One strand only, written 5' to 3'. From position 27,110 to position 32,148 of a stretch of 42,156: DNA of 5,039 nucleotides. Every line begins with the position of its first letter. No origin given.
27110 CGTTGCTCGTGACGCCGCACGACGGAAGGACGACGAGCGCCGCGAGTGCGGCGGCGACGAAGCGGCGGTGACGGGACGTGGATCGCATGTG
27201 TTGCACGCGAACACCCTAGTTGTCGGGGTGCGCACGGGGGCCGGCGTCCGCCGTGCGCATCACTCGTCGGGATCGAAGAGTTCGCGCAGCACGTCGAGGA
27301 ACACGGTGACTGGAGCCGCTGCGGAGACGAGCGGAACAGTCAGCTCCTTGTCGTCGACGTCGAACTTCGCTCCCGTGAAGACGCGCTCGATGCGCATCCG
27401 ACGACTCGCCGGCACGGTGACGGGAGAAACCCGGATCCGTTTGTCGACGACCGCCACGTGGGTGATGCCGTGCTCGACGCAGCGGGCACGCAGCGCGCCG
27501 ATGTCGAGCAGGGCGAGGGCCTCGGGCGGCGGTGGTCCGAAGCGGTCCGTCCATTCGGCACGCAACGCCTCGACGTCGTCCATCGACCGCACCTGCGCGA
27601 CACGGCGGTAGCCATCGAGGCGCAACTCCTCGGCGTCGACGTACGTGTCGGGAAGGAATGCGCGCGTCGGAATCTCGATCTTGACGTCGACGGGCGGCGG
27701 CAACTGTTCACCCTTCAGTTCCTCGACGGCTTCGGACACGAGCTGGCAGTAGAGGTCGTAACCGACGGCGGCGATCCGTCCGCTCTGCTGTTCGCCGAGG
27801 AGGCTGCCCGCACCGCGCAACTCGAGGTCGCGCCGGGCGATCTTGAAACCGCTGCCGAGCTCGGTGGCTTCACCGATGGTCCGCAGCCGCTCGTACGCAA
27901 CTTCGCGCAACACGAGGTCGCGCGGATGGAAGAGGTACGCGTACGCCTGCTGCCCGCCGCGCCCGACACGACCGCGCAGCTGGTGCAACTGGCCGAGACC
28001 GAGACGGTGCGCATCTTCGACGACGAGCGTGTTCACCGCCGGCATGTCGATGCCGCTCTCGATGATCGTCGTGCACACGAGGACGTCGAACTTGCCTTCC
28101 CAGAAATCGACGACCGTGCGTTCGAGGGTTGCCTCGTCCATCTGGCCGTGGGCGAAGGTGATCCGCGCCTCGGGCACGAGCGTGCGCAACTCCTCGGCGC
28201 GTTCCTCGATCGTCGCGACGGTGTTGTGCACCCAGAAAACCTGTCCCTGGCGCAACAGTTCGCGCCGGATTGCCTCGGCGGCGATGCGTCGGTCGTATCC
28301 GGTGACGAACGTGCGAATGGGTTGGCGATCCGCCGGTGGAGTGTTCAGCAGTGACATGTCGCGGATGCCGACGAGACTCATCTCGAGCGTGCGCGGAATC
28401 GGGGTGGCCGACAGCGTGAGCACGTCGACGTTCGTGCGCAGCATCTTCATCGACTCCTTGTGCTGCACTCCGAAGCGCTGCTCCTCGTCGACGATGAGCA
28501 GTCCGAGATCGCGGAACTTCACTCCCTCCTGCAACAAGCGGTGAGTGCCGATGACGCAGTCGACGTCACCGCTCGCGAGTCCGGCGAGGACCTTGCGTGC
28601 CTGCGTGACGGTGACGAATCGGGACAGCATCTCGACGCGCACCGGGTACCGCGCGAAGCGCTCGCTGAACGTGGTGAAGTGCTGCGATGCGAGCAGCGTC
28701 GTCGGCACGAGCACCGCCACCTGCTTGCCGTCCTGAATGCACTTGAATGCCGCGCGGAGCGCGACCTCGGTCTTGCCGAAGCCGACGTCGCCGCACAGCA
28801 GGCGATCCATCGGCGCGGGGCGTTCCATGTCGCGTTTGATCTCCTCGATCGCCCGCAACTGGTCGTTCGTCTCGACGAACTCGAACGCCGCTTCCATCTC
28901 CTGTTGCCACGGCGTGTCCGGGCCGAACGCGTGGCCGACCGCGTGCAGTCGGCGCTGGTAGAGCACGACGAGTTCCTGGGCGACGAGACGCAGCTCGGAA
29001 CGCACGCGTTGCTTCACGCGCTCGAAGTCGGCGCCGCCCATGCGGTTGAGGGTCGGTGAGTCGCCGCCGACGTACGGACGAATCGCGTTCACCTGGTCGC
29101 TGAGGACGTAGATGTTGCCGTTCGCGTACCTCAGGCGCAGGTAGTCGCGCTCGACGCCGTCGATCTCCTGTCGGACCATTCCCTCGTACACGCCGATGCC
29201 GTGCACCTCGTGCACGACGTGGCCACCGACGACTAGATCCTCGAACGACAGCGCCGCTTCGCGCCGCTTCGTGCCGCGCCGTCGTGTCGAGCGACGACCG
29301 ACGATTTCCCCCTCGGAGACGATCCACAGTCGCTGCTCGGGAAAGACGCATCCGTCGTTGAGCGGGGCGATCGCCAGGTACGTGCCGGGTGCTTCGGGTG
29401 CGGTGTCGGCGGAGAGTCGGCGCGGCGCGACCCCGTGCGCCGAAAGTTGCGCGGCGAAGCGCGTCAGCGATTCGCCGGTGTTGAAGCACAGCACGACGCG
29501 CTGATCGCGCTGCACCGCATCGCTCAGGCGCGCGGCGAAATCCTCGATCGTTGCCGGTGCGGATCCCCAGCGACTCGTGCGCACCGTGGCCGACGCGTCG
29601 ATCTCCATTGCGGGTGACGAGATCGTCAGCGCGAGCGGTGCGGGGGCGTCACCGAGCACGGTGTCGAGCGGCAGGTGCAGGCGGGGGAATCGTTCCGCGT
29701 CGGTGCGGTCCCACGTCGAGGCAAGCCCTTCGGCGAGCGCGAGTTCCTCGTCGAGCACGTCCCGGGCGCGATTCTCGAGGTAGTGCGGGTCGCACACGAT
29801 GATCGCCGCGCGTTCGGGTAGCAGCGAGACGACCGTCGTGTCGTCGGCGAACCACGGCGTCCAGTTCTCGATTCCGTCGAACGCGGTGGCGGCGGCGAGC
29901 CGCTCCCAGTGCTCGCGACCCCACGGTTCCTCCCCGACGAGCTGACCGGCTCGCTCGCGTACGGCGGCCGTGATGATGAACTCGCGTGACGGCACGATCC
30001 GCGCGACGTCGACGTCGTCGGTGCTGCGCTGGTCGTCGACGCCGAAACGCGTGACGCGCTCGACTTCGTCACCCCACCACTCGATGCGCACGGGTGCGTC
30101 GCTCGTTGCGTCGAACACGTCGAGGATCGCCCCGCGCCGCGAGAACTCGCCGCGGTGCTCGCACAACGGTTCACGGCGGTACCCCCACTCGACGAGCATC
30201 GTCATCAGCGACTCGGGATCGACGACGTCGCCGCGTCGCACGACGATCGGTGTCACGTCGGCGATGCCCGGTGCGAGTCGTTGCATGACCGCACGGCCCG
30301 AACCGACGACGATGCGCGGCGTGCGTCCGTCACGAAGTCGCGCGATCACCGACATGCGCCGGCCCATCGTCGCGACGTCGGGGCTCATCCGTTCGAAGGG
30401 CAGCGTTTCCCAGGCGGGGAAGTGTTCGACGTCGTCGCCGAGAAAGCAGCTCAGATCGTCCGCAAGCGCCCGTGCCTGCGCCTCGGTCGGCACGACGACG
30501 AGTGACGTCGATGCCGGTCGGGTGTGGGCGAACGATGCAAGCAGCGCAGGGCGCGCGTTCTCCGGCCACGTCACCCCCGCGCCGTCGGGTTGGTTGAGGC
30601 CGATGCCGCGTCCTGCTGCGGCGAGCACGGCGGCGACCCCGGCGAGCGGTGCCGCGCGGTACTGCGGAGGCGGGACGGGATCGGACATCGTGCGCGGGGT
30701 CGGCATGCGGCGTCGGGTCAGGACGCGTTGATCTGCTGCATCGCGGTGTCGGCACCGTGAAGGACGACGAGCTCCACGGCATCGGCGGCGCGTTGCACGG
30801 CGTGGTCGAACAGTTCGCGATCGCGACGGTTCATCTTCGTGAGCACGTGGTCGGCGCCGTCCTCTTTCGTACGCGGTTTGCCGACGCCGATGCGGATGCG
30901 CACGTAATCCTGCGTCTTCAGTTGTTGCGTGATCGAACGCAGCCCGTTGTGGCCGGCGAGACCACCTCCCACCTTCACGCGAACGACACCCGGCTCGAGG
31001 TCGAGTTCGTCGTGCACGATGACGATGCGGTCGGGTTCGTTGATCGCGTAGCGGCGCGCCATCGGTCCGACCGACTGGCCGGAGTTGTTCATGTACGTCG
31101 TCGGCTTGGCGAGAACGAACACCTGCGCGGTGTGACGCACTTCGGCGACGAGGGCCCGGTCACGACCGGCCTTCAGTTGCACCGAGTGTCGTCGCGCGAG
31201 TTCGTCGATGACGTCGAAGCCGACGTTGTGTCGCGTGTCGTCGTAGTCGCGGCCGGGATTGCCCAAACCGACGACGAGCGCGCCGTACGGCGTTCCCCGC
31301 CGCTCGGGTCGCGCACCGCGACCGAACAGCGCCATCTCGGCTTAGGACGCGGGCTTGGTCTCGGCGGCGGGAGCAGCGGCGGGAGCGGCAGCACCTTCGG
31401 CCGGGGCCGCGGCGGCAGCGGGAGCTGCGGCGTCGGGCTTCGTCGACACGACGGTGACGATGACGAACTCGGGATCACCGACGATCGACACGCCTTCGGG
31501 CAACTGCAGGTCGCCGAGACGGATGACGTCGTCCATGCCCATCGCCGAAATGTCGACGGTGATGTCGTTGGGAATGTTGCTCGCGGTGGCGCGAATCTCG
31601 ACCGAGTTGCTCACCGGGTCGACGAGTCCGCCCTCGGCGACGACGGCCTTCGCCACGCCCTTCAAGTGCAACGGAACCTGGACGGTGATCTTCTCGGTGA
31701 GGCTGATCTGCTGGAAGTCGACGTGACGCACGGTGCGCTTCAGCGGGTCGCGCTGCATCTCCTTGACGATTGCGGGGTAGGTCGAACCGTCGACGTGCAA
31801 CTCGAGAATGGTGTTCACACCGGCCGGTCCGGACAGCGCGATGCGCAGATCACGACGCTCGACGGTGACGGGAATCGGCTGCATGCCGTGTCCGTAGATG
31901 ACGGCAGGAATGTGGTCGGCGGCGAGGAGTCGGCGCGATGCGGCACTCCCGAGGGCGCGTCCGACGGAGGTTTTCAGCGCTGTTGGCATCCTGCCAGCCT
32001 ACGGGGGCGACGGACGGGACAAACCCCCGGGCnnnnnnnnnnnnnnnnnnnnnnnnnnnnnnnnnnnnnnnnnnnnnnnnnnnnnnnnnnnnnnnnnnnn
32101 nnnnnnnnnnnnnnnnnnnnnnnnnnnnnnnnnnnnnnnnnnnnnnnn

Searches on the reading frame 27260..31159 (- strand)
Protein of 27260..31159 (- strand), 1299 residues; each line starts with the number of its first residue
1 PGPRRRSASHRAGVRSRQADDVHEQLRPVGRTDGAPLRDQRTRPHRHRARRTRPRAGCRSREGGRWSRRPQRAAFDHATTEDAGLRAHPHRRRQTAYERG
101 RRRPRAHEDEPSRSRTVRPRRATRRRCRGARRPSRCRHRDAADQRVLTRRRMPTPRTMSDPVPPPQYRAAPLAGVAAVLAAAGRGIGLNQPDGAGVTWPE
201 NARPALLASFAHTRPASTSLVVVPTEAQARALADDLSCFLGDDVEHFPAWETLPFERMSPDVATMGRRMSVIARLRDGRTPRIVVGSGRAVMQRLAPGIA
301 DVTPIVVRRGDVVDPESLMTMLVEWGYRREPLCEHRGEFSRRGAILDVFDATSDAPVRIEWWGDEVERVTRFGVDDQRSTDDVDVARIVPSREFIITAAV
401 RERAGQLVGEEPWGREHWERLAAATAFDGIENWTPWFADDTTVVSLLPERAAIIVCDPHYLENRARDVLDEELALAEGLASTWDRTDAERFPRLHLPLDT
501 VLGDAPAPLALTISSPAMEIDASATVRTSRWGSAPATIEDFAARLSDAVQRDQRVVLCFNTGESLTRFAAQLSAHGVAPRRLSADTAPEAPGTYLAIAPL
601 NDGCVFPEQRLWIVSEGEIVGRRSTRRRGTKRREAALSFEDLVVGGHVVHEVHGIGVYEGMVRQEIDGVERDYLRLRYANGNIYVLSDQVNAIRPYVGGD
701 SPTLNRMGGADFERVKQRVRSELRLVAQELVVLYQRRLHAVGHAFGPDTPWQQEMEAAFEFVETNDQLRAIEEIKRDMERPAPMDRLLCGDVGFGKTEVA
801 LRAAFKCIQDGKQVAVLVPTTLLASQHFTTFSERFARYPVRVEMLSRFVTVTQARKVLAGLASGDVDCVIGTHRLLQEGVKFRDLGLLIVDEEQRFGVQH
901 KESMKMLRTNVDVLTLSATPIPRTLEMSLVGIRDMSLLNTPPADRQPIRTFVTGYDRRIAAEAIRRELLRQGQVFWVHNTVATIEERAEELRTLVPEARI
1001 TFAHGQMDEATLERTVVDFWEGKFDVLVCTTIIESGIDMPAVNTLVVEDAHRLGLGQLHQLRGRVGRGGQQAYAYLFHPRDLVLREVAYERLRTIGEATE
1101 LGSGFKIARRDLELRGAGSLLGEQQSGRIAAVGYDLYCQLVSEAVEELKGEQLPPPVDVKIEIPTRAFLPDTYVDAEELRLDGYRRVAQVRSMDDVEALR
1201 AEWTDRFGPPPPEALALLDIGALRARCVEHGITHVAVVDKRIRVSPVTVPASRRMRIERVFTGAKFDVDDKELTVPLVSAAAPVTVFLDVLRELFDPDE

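Call 12: search_protein_families(library=pfam, proteins=[window:27260-31159:-], max_evalue=0.001)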
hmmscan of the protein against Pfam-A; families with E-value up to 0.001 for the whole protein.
window:27260-31159:- (1299 aa): 8 families
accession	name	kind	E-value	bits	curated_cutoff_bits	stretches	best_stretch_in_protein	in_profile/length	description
PF00270.35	DEAD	-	1.1e-25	90.7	26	1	764-926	1-165/167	DEAD/DEAH box helicase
PF17757.6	UvrB_inter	-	2.5e-21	76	22.9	1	306-394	2-91/91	UvrB interaction domain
PF00271.37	Helicase_C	-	3.2e-19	69.7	23.5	1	964-1069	6-110/110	Helicase conserved C-terminal domain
PF03461.20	TRCF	-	1e-18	67.9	25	1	1164-1245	2-83/95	TRCF domain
PF02559.22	CarD_TRCF_RID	-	2.9e-14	53.3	23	1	643-697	2-57/57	CarD-like/TRCF RID domain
PF04851.21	ResIII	-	4.1e-06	27.2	22.5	1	765-920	6-162/164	Type III restriction enzyme, res subunit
PF22590.2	Cas3-like_C_2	-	0.00029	21.5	27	1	971-1067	2-103/106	CRISPR-associated nuclease/helicase Cas3, C-terminal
PF19833.4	RecG_dom3_C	-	0.00074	20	26.8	0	1103-1127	3-27/87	ATP-dependent DNA helicase RecG, domain 3, C-terminal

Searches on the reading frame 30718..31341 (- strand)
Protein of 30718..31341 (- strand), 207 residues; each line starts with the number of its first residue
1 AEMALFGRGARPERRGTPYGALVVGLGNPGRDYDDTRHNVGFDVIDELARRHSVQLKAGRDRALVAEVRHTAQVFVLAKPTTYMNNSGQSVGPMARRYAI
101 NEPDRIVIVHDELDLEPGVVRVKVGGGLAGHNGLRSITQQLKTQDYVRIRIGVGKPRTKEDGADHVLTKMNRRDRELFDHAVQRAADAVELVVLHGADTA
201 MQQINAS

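Call 11: search_protein_families(library=pfam, proteins=[window:30718-31341:-], max_evalue=0.001)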
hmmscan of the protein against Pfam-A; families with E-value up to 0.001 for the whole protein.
window:30718-31341:- (207 aa): 1 family
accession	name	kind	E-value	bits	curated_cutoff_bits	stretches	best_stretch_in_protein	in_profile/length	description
PF01195.25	Pept_tRNA_hydro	-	3e-65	219.9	27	1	22-205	1-183/183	Peptidyl-tRNA hydrolase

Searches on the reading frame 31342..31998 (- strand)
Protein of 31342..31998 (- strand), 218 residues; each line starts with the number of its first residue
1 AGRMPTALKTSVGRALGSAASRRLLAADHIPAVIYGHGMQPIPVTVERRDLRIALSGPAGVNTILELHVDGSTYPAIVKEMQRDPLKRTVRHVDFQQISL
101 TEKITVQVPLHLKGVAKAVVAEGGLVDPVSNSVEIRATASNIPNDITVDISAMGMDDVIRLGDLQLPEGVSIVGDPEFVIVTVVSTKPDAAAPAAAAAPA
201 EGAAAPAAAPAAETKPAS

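Call 11: search_protein_families(library=pfam, proteins=[window:31342-31998:-], max_evalue=0.001)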
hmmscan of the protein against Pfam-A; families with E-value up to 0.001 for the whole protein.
window:31342-31998:- (218 aa): 2 families
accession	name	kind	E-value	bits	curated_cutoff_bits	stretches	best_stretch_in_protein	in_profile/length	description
PF14693.11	Ribosomal_TL5_C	-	4.9e-24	84.9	27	1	103-186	1-83/84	Ribosomal protein TL5, C-terminal domain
PF01386.24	Ribosomal_L25p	-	1.9e-21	76.7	23.6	1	16-95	8-82/82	Ribosomal L25p family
